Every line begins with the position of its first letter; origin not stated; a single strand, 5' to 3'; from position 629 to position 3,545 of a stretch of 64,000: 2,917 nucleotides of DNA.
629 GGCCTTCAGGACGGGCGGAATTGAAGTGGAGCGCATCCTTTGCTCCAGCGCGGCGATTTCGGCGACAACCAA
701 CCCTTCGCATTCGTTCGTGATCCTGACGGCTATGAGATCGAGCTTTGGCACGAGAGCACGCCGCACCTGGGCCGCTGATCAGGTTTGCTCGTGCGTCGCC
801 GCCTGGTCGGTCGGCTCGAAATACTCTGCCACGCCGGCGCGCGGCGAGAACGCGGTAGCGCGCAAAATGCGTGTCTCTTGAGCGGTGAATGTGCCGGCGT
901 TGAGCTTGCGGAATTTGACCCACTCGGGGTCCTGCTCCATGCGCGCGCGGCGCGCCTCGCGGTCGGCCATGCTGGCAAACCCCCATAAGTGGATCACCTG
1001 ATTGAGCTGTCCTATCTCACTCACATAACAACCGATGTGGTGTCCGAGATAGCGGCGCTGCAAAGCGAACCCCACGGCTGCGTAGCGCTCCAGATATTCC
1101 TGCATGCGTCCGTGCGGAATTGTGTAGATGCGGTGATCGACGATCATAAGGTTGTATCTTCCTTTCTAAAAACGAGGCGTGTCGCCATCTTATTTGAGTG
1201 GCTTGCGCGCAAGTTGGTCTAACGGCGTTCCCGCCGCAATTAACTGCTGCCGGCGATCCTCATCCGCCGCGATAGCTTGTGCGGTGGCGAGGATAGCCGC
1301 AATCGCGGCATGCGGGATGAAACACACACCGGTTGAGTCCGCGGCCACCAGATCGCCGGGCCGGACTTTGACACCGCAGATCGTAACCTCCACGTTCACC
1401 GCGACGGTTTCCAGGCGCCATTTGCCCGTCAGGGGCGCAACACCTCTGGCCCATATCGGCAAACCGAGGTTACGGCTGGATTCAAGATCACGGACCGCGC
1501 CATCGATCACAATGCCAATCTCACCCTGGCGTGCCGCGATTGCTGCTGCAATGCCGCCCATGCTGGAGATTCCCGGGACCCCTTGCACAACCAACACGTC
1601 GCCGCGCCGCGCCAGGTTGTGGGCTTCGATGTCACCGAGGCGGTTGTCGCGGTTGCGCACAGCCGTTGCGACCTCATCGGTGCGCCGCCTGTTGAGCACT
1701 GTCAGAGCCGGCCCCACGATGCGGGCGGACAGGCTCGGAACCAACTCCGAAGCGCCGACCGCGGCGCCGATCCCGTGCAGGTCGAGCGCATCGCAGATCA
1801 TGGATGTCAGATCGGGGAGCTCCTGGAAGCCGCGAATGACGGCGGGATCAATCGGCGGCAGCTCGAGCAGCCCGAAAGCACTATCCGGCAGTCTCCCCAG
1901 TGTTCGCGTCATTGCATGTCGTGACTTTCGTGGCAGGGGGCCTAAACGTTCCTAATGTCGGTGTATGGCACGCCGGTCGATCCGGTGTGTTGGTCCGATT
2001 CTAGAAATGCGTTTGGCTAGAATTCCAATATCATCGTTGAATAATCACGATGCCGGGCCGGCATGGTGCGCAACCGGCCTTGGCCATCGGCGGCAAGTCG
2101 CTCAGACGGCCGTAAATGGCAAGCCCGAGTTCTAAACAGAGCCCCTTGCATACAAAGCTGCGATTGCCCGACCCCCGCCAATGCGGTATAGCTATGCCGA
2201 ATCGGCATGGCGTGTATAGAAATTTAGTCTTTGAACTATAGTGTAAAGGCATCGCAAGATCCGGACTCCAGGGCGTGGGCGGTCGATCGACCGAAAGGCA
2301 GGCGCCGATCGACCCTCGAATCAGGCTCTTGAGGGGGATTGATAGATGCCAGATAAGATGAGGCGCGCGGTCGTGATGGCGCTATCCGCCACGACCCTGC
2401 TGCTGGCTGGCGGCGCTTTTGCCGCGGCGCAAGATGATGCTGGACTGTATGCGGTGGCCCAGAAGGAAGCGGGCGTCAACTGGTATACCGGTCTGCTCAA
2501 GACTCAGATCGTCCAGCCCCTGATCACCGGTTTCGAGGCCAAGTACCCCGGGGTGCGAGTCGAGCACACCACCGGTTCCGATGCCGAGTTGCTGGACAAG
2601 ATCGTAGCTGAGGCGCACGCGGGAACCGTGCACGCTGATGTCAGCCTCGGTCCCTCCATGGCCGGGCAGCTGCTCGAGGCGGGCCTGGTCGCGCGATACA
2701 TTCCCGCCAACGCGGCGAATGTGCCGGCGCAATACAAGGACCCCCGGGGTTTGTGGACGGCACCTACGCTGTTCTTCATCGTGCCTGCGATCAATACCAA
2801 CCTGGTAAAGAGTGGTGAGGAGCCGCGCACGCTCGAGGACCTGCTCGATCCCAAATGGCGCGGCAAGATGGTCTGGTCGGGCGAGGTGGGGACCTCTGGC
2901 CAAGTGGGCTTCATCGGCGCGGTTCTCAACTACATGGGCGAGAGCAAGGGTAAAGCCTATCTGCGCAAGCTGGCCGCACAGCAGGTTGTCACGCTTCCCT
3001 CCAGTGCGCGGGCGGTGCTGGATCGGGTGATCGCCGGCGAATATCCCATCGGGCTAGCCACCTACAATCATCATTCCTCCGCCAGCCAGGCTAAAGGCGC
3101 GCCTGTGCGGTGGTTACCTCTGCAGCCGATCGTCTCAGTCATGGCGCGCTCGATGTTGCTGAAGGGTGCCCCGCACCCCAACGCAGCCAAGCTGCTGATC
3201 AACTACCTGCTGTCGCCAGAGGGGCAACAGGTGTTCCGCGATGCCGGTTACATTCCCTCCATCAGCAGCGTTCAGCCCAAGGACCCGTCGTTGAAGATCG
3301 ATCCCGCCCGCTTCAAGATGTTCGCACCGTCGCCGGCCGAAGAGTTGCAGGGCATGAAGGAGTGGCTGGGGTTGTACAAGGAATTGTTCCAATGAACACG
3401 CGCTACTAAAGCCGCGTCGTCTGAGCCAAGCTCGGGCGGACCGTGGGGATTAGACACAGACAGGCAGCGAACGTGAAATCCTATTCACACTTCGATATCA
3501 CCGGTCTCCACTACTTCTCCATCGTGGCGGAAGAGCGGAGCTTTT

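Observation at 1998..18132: Six copies of one ~67-bp operator+promoter module tie at least six transcription units into a putative LysR-type regulon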

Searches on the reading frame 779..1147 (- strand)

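Call 5: search_protein_families(library=pfam, proteins=[window:779-1147:-])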
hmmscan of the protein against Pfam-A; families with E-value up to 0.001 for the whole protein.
window:779-1147:- (122 aa): 1 family
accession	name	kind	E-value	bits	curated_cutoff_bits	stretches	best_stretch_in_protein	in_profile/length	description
PF07978.19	NIPSNAP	-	2.4e-27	95.5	22.3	1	5-102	3-102/102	NIPSNAP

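Call 33: search_protein_families(library=ncbifam, proteins=[window:779-1147:-], max_evalue=0.00001)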
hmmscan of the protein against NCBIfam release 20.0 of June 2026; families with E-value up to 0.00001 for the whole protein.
window:779-1147:- (122 aa): 0 families

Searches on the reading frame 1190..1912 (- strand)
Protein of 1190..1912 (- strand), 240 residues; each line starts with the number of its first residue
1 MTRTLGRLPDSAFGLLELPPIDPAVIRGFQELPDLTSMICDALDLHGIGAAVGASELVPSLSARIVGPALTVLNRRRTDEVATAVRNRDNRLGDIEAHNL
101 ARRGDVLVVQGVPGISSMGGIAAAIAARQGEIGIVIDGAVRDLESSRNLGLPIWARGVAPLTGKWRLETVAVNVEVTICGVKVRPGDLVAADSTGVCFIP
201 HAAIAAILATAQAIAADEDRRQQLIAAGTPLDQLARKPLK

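Call 5: search_protein_families(library=pfam, proteins=[window:1190-1912:-])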
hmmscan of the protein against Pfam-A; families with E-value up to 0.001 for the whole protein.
window:1190-1912:- (240 aa): 1 family
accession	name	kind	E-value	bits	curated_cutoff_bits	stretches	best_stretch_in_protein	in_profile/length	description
PF03737.21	RraA-like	-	2.8e-29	102.8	24.5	1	36-197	1-151/152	Aldolase/RraA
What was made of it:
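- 779..1912 (-): Unit 1: RraA-like aldolase family (1190-1912) and NIPSNAP (779-1147). call 5.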

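Call 33: search_protein_families(library=ncbifam, proteins=[window:1190-1912:-], max_evalue=0.00001)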
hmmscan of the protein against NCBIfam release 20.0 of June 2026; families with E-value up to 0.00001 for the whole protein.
window:1190-1912:- (240 aa): 10 families
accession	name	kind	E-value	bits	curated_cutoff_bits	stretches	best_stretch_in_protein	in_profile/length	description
NF006093.0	PRK08245.1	subfamily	1.7e-26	93.1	208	1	60-233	44-219/240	hypothetical protein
NF004850.0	PRK06201.1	subfamily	2.7e-25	89.2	231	1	21-230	15-208/222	hypothetical protein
NF005442.0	PRK07028.1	equivalog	3.2e-24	85.3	593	1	37-234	239-420/430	bifunctional hexulose-6-phosphate synthase/ribonuclease regulator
NF006731.0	PRK09262.1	equivalog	2.4e-19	69.8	179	1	83-229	62-208/229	4-carboxy-4-hydroxy-2-oxoadipate aldolase/oxaloacetate decarboxylase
TIGR02798.1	ligK_PcmE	equivalog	3.1e-17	62.9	304.5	1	85-228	58-201/222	4-carboxy-4-hydroxy-2-oxoadipate aldolase/oxaloacetate decarboxylase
NF009399.0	PRK12764.1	equivalog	1.8e-15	57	444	1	100-234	343-479/501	fumarylacetoacetate hydrolase family protein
NF006875.0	PRK09372.1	equivalog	1.4e-12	47.6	136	1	101-199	55-154/161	ribonuclease E activity regulator RraA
NF009134.0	PRK12487.1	equivalog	1.1e-11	44.7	196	1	102-197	56-152/161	putative 4-hydroxy-4-methyl-2-oxoglutarate aldolase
TIGR01935.1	NOT-MenG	subfamily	2.5e-11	43.6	123.8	1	102-197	52-148/150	RraA family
TIGR02998.1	RraA_entero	equivalog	4.4e-06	26.9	241.25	1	103-198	57-153/161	ribonuclease E activity regulator RraA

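Call 54: search_solved_structures(query=window:1190-1912:-, max_evalue=0.00001)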
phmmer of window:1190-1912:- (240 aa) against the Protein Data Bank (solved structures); distinct sequences matched with E-value up to 0.00001: 8.
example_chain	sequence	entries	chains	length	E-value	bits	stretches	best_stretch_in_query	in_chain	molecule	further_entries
3k4i_A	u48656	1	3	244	6.6e-17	65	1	18-234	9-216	uncharacterized protein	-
5x15_A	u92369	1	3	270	1.2e-15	60.9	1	40-210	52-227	Putative transferase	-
3noj_A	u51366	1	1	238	6.4e-13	51.9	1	85-232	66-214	4-carboxy-4-hydroxy-2-oxoadipate aldolase/oxaloacetate decarboxylase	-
3c8o_A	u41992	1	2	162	5.2e-09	39.2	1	80-202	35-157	Regulator of ribonuclease activity A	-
1j3l_A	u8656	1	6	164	2e-07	34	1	103-201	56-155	Demethylmenaquinone Methyltransferase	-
1vi4_A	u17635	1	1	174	4.1e-07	33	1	90-199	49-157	Regulator of ribonuclease activity A protein 1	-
1nxj_A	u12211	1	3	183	4.3e-07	32.9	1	102-197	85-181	Probable S-adenosylmethionine:2-demethylmenaquinone methyltransferase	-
2c5q_A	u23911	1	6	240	3.1e-06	30.1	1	118-201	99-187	RRAA-LIKE PROTEIN YER010C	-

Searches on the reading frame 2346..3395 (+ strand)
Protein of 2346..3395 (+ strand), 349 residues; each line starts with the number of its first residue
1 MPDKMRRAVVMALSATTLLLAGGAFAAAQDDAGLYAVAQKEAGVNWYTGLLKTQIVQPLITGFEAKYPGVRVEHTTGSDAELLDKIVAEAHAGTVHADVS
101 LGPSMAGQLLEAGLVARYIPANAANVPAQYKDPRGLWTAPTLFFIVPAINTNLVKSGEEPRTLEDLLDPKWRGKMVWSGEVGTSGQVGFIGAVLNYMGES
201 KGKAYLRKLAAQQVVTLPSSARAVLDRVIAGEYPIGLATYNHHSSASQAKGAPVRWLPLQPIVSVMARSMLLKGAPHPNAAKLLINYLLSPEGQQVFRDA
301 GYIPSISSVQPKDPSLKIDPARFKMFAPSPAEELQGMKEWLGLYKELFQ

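Call 5: search_protein_families(library=pfam, proteins=[window:2346-3395:+])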
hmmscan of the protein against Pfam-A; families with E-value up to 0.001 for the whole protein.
window:2346-3395:+ (349 aa): 4 families
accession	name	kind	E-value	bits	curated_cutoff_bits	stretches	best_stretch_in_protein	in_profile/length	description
PF13343.11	SBP_bac_6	-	9.6e-22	78.1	24.6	1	102-317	17-229/245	Bacterial extracellular solute-binding protein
PF13531.11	SBP_bac_11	-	2.3e-20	73.8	25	1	53-302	10-226/227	Bacterial extracellular solute-binding protein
PF13416.11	SBP_bac_8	-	2.1e-17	64.3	27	1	60-322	3-277/279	Bacterial extracellular solute-binding protein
PF01547.30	SBP_bac_1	-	1.2e-11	45.6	26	1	55-295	9-307/307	Bacterial extracellular solute-binding protein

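Call 33: search_protein_families(library=ncbifam, proteins=[window:2346-3395:+], max_evalue=0.00001)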
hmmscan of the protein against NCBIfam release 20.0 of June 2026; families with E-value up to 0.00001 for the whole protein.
window:2346-3395:+ (349 aa): 3 families
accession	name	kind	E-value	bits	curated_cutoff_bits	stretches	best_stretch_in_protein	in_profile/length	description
TIGR03261.1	phnS2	equivalog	2e-21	76.5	392.75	1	38-301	18-283/334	putative 2-aminoethylphosphonate ABC transporter substrate-binding protein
NF011620.1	PRK15046.1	equivalog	5.4e-21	74.7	310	1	43-314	26-299/334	2-aminoethylphosphonate ABC transporter substrate-binding protein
TIGR03227.1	PhnS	equivalog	1.2e-20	73.7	395.3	1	19-314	16-309/360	2-aminoethylphosphonate ABC transporter substrate-binding protein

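Call 52: search_solved_structures(query=window:2346-3395:+, max_evalue=0.00001)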
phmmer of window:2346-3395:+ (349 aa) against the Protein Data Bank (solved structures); distinct sequences matched with E-value up to 0.00001: 29.
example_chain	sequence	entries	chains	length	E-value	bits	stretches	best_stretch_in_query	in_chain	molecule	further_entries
7f6s_A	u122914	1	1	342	1e-15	60.8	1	34-297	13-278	Iron ABC transporter, periplasmic iron-binding protein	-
7f6p_A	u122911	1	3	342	1.9e-15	59.9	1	33-297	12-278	Iron ABC transporter, periplasmic iron-binding protein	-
7f6n_A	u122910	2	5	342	3.4e-15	59.1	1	34-297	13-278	Iron ABC transporter, periplasmic iron-binding protein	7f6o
7f6q_A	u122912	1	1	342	3.4e-15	59.1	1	34-297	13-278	Iron ABC transporter, periplasmic iron-binding protein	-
7f6e_A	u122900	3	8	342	3.5e-15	59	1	34-297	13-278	Iron ABC transporter, periplasmic iron-binding protein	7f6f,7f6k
7f6r_A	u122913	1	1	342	3.9e-15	58.8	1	34-297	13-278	Iron ABC transporter, periplasmic iron-binding protein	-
7f6u_A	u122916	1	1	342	5.8e-15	58.3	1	34-297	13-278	Iron ABC transporter, periplasmic iron-binding protein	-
7f6t_A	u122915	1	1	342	8.1e-15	57.8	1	34-297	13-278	Iron ABC transporter, periplasmic iron-binding protein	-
6ivy_A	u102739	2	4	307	9e-13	51.1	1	63-317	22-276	Periplasmic Ferric iron-binding Protein HitA | Ferric iron-binding periplasmic protein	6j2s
6iwf_A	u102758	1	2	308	9e-13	51.1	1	63-317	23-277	Ferric iron-binding protein HitA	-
1xvx_A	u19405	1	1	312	4.1e-12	48.9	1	53-300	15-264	YfuA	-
8k7n_A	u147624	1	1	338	5.4e-12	48.5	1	17-299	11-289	Ferric iron ABC transporter, iron-binding protein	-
6wce_A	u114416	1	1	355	7.1e-12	48.2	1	51-324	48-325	Pyridoxal-5-phosphate binding protein A (P5PA)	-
3wae_A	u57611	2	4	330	2.1e-11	46.6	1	33-316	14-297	IRON ABC TRANSPORTER, PERIPLASMIC IRON-BINDING PROTEIN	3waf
4elo_A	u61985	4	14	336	2.3e-11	46.4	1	33-316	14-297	Iron ABC transporter, periplasmic iron-binding protein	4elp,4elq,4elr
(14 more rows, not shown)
